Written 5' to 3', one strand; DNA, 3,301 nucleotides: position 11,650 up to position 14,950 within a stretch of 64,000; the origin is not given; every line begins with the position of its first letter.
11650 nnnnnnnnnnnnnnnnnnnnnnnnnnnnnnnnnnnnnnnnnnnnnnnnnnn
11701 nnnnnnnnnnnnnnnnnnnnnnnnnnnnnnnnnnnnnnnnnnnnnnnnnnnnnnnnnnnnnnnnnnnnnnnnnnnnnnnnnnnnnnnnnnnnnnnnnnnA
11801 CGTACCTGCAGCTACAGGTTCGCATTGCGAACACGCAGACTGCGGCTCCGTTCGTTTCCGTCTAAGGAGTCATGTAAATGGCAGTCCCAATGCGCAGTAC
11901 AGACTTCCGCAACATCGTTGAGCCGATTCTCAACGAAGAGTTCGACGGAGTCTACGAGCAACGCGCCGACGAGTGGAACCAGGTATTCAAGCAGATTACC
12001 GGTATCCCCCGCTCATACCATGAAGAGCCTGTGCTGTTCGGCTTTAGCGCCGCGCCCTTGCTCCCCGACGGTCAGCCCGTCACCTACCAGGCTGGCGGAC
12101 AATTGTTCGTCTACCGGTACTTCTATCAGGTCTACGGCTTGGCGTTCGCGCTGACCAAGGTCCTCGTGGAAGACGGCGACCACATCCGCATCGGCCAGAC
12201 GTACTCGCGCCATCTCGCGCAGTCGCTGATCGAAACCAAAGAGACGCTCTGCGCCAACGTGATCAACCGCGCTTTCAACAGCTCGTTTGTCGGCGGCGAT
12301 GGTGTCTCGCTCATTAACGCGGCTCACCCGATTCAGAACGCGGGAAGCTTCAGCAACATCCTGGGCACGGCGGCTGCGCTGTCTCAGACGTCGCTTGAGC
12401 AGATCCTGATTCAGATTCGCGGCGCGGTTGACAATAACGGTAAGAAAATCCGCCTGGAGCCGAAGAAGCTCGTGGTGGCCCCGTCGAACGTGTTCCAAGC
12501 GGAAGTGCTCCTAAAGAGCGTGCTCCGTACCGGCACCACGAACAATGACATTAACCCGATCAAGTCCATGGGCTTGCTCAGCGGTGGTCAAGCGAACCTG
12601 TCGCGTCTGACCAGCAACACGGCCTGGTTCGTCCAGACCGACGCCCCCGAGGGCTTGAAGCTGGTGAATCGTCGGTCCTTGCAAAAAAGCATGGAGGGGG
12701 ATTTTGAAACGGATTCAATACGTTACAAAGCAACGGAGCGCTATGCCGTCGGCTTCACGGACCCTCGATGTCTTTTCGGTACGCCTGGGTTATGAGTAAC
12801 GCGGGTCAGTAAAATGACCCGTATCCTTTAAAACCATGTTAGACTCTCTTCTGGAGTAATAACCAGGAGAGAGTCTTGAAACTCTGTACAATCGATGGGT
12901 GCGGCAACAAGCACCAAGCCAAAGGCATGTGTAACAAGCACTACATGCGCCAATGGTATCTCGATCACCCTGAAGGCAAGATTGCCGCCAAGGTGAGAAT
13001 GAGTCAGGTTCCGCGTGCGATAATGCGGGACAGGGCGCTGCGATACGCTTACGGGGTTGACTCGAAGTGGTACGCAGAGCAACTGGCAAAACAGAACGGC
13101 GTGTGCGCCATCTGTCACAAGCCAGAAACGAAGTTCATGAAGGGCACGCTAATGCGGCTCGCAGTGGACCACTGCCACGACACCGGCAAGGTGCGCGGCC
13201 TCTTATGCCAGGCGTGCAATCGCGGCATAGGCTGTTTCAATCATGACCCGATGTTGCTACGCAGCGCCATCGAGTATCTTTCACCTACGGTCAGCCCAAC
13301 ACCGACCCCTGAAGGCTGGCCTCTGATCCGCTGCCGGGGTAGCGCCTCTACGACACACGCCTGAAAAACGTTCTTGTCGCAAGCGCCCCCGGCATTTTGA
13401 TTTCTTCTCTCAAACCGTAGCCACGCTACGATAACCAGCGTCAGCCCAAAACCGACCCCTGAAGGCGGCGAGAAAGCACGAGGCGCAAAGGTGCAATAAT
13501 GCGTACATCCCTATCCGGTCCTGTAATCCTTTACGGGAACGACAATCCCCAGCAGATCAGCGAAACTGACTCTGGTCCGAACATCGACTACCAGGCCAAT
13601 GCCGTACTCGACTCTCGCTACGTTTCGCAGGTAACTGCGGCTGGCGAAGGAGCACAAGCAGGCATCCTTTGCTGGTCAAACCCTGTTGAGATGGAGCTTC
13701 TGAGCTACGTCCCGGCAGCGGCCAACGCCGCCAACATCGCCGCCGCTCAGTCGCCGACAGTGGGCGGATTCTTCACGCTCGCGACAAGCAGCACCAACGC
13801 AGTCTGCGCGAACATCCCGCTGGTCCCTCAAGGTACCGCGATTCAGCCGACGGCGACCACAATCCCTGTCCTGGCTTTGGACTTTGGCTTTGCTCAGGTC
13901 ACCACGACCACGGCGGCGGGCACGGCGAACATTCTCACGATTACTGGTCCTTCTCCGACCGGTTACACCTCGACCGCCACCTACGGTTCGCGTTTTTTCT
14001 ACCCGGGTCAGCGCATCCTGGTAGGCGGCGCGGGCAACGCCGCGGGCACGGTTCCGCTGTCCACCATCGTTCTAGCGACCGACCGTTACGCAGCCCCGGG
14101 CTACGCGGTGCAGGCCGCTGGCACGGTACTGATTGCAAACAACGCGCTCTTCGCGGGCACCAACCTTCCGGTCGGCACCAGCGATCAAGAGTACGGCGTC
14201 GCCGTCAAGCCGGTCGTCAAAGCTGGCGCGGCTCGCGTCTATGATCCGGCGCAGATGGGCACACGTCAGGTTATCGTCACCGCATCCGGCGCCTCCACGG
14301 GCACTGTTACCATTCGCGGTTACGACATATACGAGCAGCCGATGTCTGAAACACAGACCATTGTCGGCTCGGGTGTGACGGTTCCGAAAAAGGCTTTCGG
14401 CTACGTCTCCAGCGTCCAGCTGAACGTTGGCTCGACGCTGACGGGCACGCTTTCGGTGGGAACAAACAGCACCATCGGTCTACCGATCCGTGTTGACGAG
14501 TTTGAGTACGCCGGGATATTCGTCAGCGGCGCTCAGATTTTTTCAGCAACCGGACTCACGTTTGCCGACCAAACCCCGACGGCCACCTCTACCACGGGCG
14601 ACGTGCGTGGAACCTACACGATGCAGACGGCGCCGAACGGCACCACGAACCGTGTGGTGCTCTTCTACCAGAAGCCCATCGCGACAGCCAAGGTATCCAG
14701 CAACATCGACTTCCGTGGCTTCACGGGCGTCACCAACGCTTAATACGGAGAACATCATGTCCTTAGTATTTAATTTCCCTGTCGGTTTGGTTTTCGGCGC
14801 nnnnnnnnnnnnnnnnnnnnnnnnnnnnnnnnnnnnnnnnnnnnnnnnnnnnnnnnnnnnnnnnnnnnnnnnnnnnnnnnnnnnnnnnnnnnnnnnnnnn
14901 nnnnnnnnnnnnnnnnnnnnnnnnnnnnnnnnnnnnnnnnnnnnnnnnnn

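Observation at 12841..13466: Homing-endonuclease insertion signature after the capsid gene: RBS-occluding hairpin plus 27-bp direct repeats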

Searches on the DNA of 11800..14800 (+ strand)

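Call 6: search_dna_similar(query=window:11800-14800:+, collection=phages, mode=distant, max_rows=40)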
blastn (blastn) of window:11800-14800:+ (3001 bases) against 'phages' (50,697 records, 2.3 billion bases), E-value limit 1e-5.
Records with a match: 36; places in all: 36; records where one place covers at least 80% of the query: 0.
Best place of each record, by identity: 80-90% 2; 60-80% 34.
By first word of the organism name: Gordonia 27; Caulobacter 4; Mycobacterium 3; Caudoviricetes 1; Brevundimonas 1.
By host as written in the record: Gordonia terrae 3612 24; Caulobacter vibrioides CB15 3; Mycobacterium smegmatis mc2 155 2; Gordonia terrae ATCC3612 2; Caulobacter vibrioides 1; - 1; Gordonia terrae CAG3 1; Brevundimonas pondensis LVF1 1; and 1 more.
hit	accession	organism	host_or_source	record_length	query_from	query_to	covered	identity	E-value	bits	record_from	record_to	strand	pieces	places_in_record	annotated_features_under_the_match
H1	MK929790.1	Caulobacter phage RW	Caulobacter vibrioides CB15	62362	115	989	29%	74.5%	2e-155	556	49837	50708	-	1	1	hypothetical protein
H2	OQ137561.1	Caulobacter phage KcrB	Caulobacter vibrioides CB15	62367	115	989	29%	74.5%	2e-155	556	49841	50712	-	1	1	KcrB_gp086c: hypothetical protein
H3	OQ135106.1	Caulobacter phage RLK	Caulobacter vibrioides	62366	115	989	29%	74.5%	2e-155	556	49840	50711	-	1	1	RLK_gp086c: hypothetical protein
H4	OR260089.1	Caulobacter phage GB2A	Caulobacter vibrioides CB15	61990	115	989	29%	74.5%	2e-155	556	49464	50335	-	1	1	hypothetical protein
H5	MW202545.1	Caudoviricetes sp.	Manatee Spring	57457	65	989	31%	68.7%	4e-94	352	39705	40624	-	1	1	major capsid protein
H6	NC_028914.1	Mycobacterium phage Sheen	Mycobacterium smegmatis mc2 155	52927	1333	1424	3%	77.2%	8e-8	66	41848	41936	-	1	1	60: endonuclease VII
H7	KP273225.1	Mycobacterium phage Sheen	Mycobacterium smegmatis mc2 155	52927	1333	1424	3%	77.2%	8e-8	66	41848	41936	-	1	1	60: EndoVII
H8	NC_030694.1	Gordonia phage Rosalind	Gordonia terrae 3612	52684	1358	1429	2%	79.2%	1e-6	64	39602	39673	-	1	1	68: endonuclease VII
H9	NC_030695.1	Gordonia phage KatherineG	Gordonia terrae 3612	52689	1358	1429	2%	79.2%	1e-6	64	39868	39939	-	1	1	70: endonuclease VII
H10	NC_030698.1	Gordonia phage Soups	Gordonia terrae 3612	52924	1358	1429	2%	79.2%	1e-6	64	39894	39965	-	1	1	70: endonuclease VII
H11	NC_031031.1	Gordonia phage Remus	Gordonia terrae 3612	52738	1358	1429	2%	79.2%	1e-6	64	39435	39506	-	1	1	70: endonuclease VII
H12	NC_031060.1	Gordonia phage JSwag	Gordonia terrae 3612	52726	1358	1429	2%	79.2%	1e-6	64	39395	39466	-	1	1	69: endonuclease VII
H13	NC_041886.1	Gordonia phage Strosahl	Gordonia terrae 3612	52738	1358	1429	2%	79.2%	1e-6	64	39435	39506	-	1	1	70: endonuclease VII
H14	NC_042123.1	Gordonia phage Waits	Gordonia terrae ATCC3612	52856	1358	1429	2%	79.2%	1e-6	64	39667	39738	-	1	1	70: endonuclease VII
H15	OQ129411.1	Gordonia phage Battleship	Gordonia terrae CAG3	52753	1358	1429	2%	79.2%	1e-6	64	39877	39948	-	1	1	72: endonuclease VII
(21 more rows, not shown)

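Call 8: get_annotated_region(hit=H1, flank=5000)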
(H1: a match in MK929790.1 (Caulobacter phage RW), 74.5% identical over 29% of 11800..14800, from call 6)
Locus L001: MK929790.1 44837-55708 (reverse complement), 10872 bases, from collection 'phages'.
description: Caulobacter phage RW, complete genome.
organism: Caulobacter phage RW (NCBI taxid 2591034)
taxonomy: Viruses; Duplodnaviria; Heunggongvirae; Uroviricota; Caudoviricetes
host: Caulobacter vibrioides CB15; source: -; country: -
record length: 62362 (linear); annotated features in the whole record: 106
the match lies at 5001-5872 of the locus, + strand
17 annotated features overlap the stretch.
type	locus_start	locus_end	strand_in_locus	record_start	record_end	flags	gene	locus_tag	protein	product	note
CDS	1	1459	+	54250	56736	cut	-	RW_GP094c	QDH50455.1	hypothetical protein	-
CDS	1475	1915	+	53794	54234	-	-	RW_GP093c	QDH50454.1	hypothetical protein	-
CDS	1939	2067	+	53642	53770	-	-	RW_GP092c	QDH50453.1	hypothetical protein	-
CDS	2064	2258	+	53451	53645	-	-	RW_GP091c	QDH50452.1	hypothetical protein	-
CDS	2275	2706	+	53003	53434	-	-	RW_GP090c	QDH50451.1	co-chaperonin GroES protein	-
CDS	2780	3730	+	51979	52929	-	-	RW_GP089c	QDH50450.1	hypothetical protein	-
CDS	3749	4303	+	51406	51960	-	-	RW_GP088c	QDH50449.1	hypothetical protein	-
CDS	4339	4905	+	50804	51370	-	-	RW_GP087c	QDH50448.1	hypothetical protein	-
CDS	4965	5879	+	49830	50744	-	-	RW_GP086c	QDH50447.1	hypothetical protein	-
CDS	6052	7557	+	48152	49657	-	-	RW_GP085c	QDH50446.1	hypothetical protein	-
CDS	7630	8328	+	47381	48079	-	-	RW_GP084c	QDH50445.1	hypothetical protein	-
CDS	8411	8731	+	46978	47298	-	-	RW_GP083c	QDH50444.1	hypothetical protein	-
CDS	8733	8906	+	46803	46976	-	-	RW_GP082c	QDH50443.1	hypothetical protein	-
CDS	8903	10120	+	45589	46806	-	-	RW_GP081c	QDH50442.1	hypothetical protein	-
CDS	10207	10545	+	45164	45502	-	-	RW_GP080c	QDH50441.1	hypothetical protein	-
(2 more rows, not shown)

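Call 9: get_annotated_region(hit=H5, flank=5000)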
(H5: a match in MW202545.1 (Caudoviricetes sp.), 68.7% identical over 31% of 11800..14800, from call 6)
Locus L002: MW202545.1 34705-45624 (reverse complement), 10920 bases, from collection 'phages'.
description: Siphoviridae sp. isolate ctpbd312, complete genome.
organism: Caudoviricetes sp. (NCBI taxid 2832643)
taxonomy: Viruses; Duplodnaviria; Heunggongvirae; Uroviricota; Caudoviricetes
host: -; source: Manatee Spring; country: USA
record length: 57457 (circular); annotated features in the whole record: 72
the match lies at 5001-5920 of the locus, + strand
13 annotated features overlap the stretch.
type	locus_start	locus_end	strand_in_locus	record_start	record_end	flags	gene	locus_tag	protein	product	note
CDS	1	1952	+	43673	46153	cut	-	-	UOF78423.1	head to tail connecting protein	-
CDS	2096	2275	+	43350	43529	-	-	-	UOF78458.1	hypothetical protein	-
CDS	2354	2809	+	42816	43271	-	-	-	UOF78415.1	chaperonin 10 kd subunit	-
CDS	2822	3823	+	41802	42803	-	-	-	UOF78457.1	hypothetical protein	-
CDS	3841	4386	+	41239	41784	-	-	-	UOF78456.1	hypothetical protein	-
CDS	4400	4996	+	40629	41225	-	-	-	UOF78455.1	hypothetical protein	-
CDS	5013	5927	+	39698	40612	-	-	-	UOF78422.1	major capsid protein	-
CDS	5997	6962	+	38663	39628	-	-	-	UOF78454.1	hypothetical protein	-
CDS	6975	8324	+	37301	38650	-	-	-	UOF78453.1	hypothetical protein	-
CDS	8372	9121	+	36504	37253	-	-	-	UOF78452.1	hypothetical protein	-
CDS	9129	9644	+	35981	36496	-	-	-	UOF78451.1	hypothetical protein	-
CDS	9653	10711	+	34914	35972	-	-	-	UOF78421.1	tail adaptor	-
CDS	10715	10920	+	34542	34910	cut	-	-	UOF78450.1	hypothetical protein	-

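Call 79: search_rna_families(source=window, start=12600, end=13700, threshold=evalue, max_evalue=1)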
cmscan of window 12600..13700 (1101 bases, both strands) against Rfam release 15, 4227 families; matches with E-value up to 1: 0.
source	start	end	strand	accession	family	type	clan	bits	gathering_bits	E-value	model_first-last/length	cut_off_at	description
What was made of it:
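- Tried and rejected: None at E <= 1 (call 79).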
